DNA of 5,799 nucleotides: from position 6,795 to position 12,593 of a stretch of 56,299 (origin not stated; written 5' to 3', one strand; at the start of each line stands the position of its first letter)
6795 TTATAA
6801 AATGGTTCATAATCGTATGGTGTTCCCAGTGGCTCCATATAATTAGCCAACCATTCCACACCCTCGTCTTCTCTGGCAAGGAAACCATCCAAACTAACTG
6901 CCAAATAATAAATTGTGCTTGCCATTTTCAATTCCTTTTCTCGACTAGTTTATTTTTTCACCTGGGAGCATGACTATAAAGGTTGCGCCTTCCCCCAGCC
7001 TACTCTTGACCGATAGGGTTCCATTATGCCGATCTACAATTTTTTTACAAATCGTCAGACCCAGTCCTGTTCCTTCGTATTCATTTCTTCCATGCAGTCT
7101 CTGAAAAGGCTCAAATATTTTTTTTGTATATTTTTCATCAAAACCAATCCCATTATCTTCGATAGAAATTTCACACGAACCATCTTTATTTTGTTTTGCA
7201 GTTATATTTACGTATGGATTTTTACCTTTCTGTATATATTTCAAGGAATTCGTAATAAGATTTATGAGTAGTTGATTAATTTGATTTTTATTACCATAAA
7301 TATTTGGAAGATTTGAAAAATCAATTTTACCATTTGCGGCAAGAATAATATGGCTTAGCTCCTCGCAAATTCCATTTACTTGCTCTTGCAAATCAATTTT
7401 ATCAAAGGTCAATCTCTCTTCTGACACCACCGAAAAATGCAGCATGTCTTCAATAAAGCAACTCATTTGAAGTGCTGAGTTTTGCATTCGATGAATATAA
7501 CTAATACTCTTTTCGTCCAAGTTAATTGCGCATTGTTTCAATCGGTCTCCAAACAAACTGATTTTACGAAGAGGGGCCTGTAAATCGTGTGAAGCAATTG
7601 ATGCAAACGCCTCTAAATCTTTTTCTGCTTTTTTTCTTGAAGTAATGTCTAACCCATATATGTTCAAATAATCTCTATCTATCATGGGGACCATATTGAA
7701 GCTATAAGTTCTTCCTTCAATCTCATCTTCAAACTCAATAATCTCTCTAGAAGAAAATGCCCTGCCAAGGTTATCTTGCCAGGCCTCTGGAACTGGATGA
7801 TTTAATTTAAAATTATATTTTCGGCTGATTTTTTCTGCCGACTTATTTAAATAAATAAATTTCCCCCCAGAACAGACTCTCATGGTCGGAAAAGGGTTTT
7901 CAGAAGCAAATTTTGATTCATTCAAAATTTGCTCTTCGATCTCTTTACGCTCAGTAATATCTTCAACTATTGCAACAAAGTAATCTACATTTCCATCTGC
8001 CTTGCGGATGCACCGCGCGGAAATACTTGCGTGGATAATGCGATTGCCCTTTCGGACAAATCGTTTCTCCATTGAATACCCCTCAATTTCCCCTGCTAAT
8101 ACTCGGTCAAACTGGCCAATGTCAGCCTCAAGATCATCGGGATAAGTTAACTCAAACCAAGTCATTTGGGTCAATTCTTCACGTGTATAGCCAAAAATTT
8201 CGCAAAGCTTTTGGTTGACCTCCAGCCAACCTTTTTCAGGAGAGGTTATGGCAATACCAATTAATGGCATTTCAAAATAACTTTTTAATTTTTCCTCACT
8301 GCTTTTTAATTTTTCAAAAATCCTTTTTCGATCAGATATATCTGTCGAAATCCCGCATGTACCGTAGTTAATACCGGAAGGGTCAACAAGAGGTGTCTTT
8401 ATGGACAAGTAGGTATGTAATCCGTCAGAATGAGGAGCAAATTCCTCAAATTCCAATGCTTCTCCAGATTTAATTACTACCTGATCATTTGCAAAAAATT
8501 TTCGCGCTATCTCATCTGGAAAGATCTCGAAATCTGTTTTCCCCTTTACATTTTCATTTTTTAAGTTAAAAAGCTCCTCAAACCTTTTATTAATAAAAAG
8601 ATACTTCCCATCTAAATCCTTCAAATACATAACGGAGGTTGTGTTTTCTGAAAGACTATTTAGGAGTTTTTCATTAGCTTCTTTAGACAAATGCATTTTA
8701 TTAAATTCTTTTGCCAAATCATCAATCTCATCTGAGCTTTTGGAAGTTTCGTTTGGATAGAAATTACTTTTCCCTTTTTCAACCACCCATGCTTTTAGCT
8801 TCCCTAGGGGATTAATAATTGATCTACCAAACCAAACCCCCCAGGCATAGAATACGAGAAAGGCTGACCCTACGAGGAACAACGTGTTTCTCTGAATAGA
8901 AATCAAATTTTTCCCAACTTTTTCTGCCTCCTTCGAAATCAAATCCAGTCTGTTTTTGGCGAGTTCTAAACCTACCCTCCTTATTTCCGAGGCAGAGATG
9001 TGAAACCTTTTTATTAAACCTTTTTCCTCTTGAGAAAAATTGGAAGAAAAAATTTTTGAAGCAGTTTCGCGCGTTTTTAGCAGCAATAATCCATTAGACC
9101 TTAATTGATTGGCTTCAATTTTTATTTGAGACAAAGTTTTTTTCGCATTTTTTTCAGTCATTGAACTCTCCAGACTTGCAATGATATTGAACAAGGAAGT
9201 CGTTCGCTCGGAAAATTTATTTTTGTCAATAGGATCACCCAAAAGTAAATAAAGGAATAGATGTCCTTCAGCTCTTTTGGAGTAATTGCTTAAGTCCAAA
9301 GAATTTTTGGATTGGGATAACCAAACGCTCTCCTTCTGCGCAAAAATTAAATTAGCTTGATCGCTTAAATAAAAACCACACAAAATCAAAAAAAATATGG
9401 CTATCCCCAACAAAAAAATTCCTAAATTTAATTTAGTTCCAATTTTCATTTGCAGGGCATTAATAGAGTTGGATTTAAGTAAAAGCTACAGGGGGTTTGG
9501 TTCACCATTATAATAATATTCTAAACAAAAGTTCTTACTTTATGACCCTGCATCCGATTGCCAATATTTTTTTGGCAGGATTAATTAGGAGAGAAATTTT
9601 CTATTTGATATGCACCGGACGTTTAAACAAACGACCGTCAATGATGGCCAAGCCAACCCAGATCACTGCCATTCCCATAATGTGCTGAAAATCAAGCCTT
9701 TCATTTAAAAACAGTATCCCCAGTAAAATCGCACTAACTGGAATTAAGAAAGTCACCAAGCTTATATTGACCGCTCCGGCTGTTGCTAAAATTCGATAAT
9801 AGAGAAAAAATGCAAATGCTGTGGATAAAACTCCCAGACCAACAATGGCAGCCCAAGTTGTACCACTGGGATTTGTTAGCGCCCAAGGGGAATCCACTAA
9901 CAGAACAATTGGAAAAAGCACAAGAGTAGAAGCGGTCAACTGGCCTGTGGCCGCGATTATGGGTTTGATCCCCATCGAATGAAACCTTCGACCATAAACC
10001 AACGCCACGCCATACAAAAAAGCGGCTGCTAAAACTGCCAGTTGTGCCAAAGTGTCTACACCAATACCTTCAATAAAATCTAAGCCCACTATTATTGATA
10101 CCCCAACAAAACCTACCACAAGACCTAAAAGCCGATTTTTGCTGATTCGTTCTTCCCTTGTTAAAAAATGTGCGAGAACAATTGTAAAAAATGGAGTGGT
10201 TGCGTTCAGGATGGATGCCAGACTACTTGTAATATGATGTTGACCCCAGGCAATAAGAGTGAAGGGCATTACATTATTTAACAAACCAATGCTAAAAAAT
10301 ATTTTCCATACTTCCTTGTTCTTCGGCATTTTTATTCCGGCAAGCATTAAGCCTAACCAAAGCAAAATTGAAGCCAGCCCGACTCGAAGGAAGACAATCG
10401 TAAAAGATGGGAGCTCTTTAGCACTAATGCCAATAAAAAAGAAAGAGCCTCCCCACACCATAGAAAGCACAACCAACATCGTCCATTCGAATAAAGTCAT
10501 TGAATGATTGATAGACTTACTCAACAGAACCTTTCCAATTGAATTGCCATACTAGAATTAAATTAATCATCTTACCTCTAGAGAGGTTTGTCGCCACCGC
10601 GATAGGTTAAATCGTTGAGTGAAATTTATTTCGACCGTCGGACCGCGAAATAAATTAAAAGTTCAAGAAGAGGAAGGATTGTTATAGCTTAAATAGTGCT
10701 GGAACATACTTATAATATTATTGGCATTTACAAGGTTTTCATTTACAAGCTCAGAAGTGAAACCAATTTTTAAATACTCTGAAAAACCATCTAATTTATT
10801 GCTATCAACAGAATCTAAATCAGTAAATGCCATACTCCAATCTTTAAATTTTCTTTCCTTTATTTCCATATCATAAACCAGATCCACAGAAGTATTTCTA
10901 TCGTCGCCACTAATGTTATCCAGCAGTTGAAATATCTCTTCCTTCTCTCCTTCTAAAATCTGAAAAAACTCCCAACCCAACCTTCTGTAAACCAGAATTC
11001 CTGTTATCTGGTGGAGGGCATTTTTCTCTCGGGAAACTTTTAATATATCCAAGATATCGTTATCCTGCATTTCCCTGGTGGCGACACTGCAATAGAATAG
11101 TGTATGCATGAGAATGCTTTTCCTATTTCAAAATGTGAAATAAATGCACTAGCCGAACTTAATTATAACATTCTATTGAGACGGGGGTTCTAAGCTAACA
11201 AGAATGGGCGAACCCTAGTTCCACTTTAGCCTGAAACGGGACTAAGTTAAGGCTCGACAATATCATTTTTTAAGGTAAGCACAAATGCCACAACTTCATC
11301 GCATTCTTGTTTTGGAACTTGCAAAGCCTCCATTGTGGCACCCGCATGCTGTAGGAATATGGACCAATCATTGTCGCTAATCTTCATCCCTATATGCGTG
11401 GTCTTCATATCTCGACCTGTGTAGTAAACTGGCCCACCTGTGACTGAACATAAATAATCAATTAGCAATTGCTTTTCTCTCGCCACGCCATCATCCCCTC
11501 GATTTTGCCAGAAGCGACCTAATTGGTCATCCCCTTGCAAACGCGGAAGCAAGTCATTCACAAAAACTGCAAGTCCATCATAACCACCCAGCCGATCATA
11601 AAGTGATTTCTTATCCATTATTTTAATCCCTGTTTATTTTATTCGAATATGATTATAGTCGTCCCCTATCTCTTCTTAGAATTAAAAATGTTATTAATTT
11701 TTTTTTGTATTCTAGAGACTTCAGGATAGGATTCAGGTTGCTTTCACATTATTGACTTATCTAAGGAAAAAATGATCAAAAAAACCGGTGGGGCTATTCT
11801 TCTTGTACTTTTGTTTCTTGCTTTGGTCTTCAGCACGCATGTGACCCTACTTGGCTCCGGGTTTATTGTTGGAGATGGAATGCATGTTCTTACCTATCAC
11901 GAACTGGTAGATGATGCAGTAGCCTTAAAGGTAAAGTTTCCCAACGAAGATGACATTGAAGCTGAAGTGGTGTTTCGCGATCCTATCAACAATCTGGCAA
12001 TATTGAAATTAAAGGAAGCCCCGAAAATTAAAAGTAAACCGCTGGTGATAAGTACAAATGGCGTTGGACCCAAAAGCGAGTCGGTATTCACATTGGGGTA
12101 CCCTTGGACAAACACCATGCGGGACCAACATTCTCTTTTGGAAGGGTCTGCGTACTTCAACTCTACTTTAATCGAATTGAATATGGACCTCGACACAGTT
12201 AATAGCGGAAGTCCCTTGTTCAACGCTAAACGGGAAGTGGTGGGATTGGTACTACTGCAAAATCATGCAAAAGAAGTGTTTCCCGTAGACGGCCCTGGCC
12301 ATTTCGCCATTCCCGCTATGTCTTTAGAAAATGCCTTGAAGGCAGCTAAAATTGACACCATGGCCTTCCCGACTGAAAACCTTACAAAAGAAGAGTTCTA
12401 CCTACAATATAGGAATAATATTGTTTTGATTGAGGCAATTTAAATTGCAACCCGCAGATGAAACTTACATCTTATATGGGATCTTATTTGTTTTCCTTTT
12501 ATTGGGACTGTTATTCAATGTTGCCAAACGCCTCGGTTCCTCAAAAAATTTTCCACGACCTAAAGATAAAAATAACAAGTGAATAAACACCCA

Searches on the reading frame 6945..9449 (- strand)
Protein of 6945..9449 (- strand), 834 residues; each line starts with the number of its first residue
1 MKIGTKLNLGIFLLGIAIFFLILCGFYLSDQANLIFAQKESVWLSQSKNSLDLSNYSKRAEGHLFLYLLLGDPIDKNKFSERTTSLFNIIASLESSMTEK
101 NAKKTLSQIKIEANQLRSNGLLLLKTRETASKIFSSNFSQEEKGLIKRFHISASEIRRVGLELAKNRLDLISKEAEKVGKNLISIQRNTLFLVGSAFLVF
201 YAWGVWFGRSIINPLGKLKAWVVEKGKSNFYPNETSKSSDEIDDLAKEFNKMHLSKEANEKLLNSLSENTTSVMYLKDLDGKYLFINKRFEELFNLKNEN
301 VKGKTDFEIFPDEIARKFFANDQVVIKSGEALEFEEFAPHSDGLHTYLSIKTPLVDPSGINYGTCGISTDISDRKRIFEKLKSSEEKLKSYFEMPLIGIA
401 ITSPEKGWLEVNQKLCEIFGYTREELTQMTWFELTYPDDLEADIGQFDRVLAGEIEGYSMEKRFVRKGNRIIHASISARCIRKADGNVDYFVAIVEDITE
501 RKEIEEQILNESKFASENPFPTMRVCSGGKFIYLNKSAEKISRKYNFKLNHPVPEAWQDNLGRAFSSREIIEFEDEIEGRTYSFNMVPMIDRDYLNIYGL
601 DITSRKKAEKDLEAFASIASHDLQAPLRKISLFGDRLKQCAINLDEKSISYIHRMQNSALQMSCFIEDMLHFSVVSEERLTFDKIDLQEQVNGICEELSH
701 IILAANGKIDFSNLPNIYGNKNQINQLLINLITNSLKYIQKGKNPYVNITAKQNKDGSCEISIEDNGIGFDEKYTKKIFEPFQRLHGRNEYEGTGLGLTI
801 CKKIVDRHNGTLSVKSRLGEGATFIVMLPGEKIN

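Call 55: search_protein_families(library=pfam, proteins=[window:6945-9449:-], max_evalue=0.000001)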
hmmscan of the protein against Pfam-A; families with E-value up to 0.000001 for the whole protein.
window:6945-9449:- (834 aa): 6 families
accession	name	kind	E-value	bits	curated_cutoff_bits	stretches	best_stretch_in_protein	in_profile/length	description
PF08448.16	PAS_4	-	1.9e-29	102.6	23.1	2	271-376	5-110/110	PAS fold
PF02518.31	HATPase_c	-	2.8e-27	95.8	26.4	1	720-830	2-109/111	Histidine kinase-, DNA gyrase B-, and HSP90-like ATPase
PF13426.13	PAS_9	-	1.9e-19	70.3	27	1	399-500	4-103/103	PAS domain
PF08447.18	PAS_3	-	7.8e-14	52.2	25.6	1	410-494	3-88/89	PAS fold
PF00989.32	PAS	-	8.3e-14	52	22.6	1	398-498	13-113/113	PAS fold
PF13188.13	PAS_8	-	2.5e-09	37.1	21.8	0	264-315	4-55/65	PAS domain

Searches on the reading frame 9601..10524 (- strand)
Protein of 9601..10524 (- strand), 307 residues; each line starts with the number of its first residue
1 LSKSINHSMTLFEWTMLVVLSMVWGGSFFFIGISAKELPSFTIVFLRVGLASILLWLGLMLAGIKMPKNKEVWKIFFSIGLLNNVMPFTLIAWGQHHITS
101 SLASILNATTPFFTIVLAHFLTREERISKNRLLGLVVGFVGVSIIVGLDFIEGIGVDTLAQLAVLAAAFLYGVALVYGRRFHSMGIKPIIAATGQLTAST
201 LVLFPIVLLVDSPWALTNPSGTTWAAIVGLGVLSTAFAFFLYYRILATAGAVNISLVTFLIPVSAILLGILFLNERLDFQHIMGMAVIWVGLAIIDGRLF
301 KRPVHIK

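Call 55: search_protein_families(library=pfam, proteins=[window:9601-10524:-], max_evalue=0.000001)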
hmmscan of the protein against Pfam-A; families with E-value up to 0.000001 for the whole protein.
window:9601-10524:- (307 aa): 1 family
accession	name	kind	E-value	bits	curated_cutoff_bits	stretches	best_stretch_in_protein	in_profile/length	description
PF00892.27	EamA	-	3.9e-41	140.9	28.2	2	16-146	6-134/135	EamA-like transporter family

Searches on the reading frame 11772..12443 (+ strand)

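Call 55: search_protein_families(library=pfam, proteins=[window:11772-12443:+], max_evalue=0.000001)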
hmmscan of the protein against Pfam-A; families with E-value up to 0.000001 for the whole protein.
window:11772-12443:+ (223 aa): 1 family
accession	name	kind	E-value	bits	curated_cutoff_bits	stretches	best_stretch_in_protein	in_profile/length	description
PF13365.12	Trypsin_2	-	3e-15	57.6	27.6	1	28-159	1-144/144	Trypsin-like peptidase domain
